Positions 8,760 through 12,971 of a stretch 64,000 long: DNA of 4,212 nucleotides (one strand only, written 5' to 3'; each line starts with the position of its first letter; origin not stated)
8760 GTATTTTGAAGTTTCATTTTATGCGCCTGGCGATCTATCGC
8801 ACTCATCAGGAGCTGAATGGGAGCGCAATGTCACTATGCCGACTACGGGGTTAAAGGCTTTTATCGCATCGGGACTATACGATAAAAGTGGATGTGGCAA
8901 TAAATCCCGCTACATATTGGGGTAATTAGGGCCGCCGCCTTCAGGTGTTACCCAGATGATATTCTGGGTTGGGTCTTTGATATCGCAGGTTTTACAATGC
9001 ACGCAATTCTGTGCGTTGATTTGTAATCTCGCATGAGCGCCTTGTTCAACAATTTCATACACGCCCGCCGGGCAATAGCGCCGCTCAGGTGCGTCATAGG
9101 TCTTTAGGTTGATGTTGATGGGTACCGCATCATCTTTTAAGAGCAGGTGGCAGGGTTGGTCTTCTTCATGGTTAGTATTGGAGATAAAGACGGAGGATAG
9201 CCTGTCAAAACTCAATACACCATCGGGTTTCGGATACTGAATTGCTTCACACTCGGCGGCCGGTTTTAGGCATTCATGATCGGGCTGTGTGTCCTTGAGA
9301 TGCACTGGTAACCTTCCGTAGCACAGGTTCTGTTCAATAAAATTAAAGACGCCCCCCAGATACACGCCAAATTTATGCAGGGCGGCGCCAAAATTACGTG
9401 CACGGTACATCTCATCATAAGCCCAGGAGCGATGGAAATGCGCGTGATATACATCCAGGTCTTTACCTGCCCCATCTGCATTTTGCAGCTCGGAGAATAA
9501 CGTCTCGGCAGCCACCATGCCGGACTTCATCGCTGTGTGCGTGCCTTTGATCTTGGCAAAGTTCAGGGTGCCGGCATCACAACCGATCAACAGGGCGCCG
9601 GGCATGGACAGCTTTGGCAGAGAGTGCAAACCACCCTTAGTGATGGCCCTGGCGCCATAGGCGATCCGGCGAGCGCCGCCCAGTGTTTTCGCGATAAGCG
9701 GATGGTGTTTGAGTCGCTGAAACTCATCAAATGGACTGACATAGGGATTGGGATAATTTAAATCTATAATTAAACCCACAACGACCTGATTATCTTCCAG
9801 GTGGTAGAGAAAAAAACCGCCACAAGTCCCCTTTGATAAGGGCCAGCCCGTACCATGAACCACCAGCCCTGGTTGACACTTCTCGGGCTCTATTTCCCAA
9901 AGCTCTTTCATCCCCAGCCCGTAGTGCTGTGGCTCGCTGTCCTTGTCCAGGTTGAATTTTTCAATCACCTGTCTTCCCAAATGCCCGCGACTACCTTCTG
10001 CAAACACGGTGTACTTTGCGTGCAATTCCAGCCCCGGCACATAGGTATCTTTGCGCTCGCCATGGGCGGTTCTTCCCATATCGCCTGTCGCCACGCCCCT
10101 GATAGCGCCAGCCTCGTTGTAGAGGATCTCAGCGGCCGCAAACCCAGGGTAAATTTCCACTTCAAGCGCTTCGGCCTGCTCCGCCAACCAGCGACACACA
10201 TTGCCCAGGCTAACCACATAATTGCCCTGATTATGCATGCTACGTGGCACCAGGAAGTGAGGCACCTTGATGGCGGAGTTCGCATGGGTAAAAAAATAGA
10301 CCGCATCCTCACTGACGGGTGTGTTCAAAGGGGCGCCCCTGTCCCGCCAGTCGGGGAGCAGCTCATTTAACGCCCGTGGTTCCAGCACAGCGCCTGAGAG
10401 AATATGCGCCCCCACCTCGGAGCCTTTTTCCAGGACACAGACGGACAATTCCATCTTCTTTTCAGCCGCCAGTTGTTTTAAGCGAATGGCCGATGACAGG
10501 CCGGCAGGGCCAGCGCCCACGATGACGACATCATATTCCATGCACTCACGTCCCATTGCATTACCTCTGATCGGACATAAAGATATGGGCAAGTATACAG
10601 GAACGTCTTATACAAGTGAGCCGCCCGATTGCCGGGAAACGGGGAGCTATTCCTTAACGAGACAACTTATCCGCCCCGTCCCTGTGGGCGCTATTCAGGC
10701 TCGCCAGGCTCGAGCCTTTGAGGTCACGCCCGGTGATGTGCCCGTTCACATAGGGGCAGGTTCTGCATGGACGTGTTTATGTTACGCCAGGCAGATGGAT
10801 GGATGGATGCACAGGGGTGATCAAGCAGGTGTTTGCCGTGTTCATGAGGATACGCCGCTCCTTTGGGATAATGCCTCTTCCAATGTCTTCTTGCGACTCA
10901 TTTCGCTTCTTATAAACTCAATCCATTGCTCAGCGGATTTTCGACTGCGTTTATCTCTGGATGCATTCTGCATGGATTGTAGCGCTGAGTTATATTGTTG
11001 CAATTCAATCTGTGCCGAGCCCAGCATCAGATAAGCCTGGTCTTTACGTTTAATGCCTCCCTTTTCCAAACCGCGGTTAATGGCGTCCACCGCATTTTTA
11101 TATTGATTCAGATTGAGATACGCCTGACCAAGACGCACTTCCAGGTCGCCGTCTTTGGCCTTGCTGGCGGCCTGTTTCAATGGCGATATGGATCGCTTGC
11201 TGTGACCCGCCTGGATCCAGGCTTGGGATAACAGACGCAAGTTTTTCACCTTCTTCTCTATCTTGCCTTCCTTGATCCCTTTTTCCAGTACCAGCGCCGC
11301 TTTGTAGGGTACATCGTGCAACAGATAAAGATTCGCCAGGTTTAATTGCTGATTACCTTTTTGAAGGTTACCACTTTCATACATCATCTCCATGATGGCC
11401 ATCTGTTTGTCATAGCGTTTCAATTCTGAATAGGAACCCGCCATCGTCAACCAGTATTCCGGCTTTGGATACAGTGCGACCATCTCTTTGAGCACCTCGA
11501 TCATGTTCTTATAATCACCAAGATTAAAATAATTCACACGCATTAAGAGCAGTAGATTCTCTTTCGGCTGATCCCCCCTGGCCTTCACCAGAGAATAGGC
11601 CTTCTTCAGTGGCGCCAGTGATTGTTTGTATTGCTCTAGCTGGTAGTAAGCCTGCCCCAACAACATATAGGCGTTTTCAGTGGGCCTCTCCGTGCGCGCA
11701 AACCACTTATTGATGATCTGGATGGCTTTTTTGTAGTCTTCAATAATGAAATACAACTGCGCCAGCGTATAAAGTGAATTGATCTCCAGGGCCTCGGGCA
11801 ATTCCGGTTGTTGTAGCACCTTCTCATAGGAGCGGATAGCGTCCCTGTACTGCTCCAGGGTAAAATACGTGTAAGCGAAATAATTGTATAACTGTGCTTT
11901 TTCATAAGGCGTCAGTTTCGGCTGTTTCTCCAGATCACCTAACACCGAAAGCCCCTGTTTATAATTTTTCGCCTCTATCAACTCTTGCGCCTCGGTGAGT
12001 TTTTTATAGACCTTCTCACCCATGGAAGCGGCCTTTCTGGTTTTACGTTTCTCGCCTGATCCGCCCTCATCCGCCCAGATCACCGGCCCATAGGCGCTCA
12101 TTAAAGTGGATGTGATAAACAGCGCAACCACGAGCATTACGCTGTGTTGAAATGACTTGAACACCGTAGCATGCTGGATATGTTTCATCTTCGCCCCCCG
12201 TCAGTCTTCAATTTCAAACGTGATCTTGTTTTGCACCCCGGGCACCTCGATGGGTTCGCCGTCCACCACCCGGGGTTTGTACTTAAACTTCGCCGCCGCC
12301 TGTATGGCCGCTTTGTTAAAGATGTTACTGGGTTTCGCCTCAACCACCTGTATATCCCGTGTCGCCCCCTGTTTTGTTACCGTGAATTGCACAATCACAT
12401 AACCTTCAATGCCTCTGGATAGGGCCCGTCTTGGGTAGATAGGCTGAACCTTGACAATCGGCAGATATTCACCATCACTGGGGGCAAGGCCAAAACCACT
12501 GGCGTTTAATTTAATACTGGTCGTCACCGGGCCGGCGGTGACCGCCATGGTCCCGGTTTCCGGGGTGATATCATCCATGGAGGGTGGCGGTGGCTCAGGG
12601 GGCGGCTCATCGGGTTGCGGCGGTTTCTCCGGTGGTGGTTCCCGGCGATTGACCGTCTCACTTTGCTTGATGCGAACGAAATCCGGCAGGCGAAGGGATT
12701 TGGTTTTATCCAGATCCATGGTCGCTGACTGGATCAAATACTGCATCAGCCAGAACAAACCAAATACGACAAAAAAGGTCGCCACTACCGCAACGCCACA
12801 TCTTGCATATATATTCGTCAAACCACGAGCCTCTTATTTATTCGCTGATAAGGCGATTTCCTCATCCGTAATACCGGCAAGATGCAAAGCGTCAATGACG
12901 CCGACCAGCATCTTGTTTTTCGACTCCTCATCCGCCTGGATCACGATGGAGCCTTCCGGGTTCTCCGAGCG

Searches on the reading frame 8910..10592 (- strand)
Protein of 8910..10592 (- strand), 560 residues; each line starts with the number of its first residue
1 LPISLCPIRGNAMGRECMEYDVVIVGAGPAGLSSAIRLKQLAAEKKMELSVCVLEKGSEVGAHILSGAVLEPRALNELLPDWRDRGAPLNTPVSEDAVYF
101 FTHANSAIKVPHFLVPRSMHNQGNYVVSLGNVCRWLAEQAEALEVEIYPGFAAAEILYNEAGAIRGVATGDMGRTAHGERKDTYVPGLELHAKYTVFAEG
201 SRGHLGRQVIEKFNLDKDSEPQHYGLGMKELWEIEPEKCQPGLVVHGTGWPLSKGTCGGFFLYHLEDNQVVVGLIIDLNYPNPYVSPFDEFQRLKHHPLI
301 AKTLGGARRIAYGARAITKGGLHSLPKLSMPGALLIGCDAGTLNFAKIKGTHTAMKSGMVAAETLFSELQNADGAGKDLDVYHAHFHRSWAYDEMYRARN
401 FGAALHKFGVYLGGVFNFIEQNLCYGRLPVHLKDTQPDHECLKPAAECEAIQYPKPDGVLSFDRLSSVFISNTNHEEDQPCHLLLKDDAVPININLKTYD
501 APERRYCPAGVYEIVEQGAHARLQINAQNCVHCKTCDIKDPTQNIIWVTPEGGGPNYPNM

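Call 64: search_protein_families(library=pfam, proteins=[window:8910-10592:-], max_evalue=0.001)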
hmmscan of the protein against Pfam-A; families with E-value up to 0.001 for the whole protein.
window:8910-10592:- (560 aa): 11 families
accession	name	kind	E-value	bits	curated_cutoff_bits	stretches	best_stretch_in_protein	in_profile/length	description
PF05187.19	Fer4_ETF_QO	-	1.1e-48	164.1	24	1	458-557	1-103/104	Electron transfer flavoprotein-ubiquinone oxidoreductase, 4Fe-4S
PF21162.3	ETFQO_UQ-bd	-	7.8e-40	135.8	27.7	1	224-317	1-96/96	ETF-QO, ubiquinone-binding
PF01266.30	DAO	-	1.2e-09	38.7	27.9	1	21-62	1-36/353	FAD dependent oxidoreductase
PF00890.30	FAD_binding_2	-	1.2e-07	31.7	20.4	1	21-64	1-38/414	FAD binding domain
PF13450.12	NAD_binding_8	-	2.3e-06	28.2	21.9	1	24-68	1-39/68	NAD(P)-binding Rossmann-like domain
PF01946.23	Thi4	-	3.1e-06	27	26.2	1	16-67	14-60/235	Thi4 family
PF01494.25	FAD_binding_3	-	5.8e-05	22.9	22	1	19-211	1-169/349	FAD binding domain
PF07992.20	Pyr_redox_2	-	6e-05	23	26.1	1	20-66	1-43/291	Pyridine nucleotide-disulphide oxidoreductase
PF05834.18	Lycopene_cycl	-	8e-05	22.3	23.4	1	21-60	1-36/380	Lycopene cyclase protein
PF13738.12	Pyr_redox_3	-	0.00023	20.9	30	1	23-63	1-35/305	Pyridine nucleotide-disulphide oxidoreductase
PF03486.20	HI0933_like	-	0.00053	19.9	50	0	21-65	2-40/244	HI0933-like protein Rossmann domain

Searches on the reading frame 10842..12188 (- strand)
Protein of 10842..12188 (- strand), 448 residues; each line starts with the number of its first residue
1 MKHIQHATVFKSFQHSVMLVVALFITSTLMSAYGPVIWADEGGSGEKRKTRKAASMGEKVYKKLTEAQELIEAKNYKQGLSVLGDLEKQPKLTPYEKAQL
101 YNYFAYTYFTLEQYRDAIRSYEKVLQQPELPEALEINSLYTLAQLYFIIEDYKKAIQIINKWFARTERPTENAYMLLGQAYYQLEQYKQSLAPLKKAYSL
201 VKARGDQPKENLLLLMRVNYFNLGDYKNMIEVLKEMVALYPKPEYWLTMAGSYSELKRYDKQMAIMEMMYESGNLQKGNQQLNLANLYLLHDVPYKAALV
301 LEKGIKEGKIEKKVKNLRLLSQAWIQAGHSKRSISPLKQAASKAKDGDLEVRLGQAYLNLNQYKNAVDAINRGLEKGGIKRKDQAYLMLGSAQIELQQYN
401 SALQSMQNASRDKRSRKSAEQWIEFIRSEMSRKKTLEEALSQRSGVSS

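Call 64: search_protein_families(library=pfam, proteins=[window:10842-12188:-], max_evalue=0.001)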
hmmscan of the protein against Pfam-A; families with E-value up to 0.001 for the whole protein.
window:10842-12188:- (448 aa): 15 families
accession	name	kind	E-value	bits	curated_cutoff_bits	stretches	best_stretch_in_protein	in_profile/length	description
PF13181.12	TPR_8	-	1.8e-18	65.5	25.7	0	352-375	6-29/34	Tetratricopeptide repeat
PF12895.13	ANAPC3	-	3.5e-18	66.1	27.2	1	112-196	3-81/82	Anaphase-promoting complex, cyclosome, subunit 3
PF13428.12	TPR_14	-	5e-15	55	23.5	0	212-250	4-42/44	Tetratricopeptide repeat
PF07719.23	TPR_2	-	1.1e-13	50.5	27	0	98-126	1-29/34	Tetratricopeptide repeat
PF00515.34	TPR_1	-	1.5e-10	40.8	27.8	0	352-375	6-29/34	Tetratricopeptide repeat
PF13432.12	TPR_16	-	2.3e-10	41.2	32.7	0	352-406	2-54/65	Tetratricopeptide repeat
PF13424.12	TPR_12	-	2.3e-10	41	30.1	1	98-160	3-69/77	Tetratricopeptide repeat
PF14559.12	TPR_19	-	2.4e-09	37.8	25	0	112-162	5-51/68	Tetratricopeptide repeat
PF18768.7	RNPP_C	-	3.2e-08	33.8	26.5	1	71-189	52-172/213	RNPP family C-terminal domain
PF23914.1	TPR_CcmH_CycH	-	4.8e-07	30.2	42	0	171-270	50-148/158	Cytochrome c-type biogenesis protein H TPR domain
PF25062.1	ARM_TT21_N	-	8.1e-07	29.4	40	1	115-242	79-200/222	Tetratricopeptide repeat protein 21 N-terminal ARM repeat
PF13174.12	TPR_6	-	1e-05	26.3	26.3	0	219-242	9-32/33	Tetratricopeptide repeat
PF13176.12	TPR_7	-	0.00016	21.9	27.9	0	111-128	12-29/36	Tetratricopeptide repeat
PF17004.11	SRP_TPR_like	-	0.00027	21.4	35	1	91-195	7-91/109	Putative TPR-like repeat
PF25068.1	ARM_TT21_4th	-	0.00029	21.6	30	0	113-204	14-100/153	Tetratricopeptide repeat protein 21 forth ARM domain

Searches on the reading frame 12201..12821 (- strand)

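Call 64: search_protein_families(library=pfam, proteins=[window:12201-12821:-], max_evalue=0.001)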
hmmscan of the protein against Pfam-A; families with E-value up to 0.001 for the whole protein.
window:12201-12821:- (206 aa): 1 family
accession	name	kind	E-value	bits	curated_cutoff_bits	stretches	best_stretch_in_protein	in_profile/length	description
PF03544.19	TonB_C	-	1.9e-20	73.5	24.6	1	126-204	2-79/79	Gram-negative bacterial TonB protein C-terminal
